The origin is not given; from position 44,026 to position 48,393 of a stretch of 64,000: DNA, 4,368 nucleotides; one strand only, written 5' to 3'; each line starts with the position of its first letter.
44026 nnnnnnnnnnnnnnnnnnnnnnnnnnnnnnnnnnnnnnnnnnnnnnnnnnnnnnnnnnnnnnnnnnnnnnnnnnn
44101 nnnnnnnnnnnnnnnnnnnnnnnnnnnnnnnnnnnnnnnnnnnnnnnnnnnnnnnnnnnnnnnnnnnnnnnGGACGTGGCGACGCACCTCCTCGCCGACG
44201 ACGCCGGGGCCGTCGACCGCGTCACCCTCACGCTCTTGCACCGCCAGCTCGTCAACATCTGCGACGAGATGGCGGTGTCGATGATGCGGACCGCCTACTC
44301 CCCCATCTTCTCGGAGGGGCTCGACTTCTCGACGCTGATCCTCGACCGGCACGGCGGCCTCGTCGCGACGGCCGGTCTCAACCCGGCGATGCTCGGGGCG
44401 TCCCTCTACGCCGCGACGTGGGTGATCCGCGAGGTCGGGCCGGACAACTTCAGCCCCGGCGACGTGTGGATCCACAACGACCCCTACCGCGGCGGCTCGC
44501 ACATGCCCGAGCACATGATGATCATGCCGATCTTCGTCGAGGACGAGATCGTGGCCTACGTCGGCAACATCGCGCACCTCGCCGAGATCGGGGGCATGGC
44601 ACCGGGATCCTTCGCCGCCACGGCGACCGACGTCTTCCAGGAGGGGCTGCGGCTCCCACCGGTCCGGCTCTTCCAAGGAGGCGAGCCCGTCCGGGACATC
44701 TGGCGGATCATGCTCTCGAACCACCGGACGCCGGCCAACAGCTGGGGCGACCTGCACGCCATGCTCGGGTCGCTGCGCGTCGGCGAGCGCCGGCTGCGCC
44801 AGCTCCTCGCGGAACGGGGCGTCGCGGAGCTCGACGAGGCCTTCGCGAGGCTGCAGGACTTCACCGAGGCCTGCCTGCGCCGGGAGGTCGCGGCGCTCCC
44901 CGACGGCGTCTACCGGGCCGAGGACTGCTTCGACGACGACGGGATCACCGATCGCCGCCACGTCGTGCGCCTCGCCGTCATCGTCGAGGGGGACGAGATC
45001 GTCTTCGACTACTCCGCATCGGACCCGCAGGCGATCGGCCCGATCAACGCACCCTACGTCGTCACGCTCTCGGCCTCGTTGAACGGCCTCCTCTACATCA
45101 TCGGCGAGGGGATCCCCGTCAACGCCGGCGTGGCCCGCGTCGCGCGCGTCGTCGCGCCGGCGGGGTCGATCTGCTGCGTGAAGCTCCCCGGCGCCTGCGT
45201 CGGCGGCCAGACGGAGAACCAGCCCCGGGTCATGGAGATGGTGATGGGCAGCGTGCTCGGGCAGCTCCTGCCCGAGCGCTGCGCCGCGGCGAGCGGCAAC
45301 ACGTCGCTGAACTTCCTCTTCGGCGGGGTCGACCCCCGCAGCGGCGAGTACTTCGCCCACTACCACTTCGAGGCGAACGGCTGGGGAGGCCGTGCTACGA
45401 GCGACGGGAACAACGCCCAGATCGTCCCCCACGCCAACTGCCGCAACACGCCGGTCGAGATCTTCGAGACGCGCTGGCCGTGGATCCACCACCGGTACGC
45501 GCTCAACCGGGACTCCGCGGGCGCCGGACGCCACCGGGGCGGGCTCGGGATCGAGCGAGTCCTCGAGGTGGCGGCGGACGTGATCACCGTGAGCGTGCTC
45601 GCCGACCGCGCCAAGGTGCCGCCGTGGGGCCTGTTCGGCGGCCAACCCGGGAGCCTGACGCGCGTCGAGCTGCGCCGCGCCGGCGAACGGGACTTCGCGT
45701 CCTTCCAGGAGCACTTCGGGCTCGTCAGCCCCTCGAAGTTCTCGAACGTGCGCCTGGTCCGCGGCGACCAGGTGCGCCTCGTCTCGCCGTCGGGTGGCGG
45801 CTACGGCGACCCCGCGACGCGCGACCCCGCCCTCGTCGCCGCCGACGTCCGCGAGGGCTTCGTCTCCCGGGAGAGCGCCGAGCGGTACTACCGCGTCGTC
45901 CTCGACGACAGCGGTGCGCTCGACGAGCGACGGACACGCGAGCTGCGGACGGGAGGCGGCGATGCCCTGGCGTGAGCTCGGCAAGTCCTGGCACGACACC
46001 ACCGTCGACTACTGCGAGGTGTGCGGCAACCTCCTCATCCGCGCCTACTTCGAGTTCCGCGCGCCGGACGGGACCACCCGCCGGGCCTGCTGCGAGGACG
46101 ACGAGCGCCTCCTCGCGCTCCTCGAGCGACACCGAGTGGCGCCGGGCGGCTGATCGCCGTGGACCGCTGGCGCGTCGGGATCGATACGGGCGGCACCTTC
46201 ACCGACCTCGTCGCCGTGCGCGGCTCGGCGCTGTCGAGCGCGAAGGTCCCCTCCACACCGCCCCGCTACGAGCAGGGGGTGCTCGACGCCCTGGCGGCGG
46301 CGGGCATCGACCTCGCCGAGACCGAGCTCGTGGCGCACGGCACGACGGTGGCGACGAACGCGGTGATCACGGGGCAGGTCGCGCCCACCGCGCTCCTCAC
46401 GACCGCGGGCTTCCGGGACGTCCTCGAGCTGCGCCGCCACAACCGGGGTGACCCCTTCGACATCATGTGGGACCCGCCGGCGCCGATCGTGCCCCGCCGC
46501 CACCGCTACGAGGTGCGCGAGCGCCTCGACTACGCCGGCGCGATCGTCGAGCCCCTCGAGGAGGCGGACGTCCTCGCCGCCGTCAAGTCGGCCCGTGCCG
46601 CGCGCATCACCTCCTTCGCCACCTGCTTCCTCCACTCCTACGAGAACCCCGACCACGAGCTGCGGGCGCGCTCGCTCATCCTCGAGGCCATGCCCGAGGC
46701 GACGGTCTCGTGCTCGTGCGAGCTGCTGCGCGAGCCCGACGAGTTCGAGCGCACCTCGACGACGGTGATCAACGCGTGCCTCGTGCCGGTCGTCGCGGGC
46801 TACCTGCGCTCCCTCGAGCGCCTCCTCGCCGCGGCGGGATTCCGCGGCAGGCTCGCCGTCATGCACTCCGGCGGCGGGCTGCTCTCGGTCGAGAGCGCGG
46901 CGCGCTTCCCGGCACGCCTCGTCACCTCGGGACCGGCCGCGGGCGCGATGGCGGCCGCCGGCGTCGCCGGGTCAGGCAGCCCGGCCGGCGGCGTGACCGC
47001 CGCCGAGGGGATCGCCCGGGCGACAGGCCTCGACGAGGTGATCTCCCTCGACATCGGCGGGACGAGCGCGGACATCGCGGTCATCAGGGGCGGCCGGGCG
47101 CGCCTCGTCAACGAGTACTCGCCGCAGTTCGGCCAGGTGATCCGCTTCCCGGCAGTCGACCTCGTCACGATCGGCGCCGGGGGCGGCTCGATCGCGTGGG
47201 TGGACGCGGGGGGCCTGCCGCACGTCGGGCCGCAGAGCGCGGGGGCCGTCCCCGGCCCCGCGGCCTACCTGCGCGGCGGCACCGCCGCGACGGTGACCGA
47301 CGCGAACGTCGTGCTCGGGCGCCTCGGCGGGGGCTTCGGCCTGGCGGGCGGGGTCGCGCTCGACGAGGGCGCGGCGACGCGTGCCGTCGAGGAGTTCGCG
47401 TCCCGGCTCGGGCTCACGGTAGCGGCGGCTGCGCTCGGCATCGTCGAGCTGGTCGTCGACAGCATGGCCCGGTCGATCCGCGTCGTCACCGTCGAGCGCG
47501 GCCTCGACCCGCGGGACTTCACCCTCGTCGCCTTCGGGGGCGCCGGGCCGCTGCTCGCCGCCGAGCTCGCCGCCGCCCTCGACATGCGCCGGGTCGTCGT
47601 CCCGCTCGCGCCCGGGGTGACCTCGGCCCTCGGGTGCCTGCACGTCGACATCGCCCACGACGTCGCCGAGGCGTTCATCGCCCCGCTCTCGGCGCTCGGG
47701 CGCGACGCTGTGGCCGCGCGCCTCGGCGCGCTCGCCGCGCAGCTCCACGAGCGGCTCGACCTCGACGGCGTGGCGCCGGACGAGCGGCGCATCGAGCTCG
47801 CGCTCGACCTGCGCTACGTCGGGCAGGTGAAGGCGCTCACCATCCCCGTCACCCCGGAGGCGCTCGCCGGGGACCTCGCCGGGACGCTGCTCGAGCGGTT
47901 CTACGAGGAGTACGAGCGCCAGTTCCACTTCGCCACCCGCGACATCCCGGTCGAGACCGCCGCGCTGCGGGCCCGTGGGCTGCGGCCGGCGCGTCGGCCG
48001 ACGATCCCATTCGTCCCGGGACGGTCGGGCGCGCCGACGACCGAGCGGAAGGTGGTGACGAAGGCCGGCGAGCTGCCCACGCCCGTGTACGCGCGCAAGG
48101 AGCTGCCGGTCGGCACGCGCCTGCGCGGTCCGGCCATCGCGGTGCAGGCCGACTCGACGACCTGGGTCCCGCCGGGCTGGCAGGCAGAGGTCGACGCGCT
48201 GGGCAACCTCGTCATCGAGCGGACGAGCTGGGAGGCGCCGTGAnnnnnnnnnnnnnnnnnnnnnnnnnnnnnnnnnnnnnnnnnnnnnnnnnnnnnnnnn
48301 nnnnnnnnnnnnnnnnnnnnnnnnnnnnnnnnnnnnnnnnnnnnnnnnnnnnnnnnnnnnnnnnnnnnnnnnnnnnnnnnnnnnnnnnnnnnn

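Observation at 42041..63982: Three operons share the palindrome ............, marking a ~22-kb co-regulated catabolic island of unknown substrate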

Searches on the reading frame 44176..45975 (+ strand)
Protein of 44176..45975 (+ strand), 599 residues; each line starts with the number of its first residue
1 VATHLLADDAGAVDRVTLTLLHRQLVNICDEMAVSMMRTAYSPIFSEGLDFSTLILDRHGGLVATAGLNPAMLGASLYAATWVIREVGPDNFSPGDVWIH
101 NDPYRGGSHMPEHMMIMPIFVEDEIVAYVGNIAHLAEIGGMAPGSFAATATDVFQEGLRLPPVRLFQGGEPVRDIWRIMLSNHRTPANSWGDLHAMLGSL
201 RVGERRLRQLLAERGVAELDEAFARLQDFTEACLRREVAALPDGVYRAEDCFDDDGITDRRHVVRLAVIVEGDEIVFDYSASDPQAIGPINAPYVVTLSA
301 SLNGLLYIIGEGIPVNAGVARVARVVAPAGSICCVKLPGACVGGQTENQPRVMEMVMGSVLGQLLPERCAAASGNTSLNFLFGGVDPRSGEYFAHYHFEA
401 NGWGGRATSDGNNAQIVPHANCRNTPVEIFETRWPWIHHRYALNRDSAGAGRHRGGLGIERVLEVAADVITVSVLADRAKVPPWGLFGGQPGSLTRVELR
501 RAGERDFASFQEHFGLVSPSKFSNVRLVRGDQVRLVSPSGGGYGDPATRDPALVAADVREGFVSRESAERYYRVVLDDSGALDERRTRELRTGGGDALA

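Call 12: search_protein_families(library=pfam, proteins=[window:44176-45975:+])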
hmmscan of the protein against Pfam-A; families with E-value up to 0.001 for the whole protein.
window:44176-45975:+ (599 aa): 1 family
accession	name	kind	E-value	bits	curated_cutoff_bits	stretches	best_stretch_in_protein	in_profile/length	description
PF02538.19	Hydantoinase_B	-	2.8e-162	541.3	26.8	1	14-546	1-519/519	Hydantoinase B/oxoprolinase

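Call 34: search_protein_families(library=ncbifam, proteins=[window:44176-45975:+], max_evalue=0.001)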
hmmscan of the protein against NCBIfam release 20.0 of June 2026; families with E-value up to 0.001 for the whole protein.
window:44176-45975:+ (599 aa): 2 families
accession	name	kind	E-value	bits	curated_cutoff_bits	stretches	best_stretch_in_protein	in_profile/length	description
NF050157.1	CapLactmsBetCapB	equivalog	6.5e-82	275.6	1000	1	13-587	1-570/577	caprolactamase subunit beta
NF042976.1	AcphenoCarb_ApcD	equivalog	2.6e-38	131.8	1500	2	91-500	107-527/685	acetophenone carboxylase subunit delta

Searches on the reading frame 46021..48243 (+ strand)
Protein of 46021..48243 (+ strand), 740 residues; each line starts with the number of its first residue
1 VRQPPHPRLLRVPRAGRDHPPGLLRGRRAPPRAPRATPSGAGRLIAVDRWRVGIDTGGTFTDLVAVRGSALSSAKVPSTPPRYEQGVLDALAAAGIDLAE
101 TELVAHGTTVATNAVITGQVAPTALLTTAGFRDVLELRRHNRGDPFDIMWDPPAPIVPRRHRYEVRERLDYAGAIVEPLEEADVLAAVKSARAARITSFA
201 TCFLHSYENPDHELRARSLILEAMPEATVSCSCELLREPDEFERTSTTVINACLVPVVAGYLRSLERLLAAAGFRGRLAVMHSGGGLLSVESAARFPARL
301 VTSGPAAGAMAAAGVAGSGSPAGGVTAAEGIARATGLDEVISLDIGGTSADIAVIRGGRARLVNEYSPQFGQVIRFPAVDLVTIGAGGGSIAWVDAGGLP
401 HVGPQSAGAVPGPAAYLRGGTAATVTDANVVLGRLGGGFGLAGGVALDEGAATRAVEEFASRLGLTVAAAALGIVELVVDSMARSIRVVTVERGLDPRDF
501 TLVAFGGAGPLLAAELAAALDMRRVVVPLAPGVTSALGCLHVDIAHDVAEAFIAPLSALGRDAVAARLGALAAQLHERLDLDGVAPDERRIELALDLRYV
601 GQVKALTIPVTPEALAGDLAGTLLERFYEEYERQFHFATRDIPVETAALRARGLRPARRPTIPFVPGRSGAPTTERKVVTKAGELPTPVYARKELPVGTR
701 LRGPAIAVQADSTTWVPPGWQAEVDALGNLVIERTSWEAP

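Call 12: search_protein_families(library=pfam, proteins=[window:46021-48243:+])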
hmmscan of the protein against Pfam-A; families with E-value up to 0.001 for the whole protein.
window:46021-48243:+ (740 aa): 3 families
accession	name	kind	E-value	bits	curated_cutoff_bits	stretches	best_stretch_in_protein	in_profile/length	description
PF01968.24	Hydantoinase_A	-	4.7e-79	266.1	22.9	2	321-547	62-290/291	Hydantoinase/oxoprolinase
PF05378.19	Hydant_A_N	-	1.4e-47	162.2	25.2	1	51-222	1-174/176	Hydantoinase/oxoprolinase N-terminal region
PF19278.4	Hydant_A_C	-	5.7e-08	32.8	21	1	569-726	19-184/193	Hydantoinase/oxoprolinase C-terminal domain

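Call 34: search_protein_families(library=ncbifam, proteins=[window:46021-48243:+], max_evalue=0.001)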
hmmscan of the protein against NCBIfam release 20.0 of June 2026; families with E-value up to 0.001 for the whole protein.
window:46021-48243:+ (740 aa): 3 families
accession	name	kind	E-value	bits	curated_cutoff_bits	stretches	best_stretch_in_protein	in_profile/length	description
NF050156.1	CapLactmsAlpCapA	equivalog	3.3e-136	455.3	1000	1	50-734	1-687/689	caprolactamase subunit alpha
NF042975.2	AcphenoCarb_ApcC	equivalog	1.4e-69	235.1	1500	1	52-735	11-712/733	acetophenone carboxylase subunit gamma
NF042960.1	AcphenoCarb_ApcA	equivalog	3e-42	144.8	1250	1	52-734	4-657/658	acetophenone carboxylase subunit alpha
